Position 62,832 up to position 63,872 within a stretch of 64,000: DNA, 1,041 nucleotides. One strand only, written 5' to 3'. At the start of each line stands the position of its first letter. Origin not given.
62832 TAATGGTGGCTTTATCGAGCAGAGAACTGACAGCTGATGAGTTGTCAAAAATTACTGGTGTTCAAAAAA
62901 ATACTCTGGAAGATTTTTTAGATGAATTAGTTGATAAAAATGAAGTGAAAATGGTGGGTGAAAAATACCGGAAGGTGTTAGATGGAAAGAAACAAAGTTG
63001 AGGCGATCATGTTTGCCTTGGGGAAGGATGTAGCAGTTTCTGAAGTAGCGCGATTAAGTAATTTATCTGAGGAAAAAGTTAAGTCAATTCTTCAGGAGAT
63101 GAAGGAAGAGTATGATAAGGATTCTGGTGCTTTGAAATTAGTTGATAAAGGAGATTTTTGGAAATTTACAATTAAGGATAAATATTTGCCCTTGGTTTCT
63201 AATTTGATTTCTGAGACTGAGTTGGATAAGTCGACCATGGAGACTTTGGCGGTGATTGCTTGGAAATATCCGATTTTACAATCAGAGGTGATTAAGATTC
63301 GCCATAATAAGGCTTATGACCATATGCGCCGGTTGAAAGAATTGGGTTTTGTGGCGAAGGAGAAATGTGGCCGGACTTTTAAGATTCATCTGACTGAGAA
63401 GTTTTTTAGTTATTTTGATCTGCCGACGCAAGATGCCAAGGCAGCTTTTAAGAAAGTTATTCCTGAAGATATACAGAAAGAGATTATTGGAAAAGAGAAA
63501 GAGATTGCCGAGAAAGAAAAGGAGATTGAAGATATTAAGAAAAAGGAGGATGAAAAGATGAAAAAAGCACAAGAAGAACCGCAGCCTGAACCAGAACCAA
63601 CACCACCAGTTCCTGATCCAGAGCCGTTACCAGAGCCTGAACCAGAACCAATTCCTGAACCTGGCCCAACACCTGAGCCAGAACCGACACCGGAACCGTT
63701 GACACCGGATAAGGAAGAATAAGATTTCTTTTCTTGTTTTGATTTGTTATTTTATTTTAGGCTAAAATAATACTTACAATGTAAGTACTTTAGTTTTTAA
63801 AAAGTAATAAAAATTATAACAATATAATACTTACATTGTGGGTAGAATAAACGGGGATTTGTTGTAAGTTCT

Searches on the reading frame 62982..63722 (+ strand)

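Call 39: search_protein_families(library=pfam, proteins=[window:62982-63722:+], max_evalue=0.00001)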
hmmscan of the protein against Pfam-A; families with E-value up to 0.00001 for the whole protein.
window:62982-63722:+ (246 aa): 1 family
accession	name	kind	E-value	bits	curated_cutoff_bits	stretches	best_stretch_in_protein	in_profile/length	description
PF04079.22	SMC_ScpB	-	1.5e-33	116.1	27.4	1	5-149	2-153/160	Segregation and condensation complex subunit ScpB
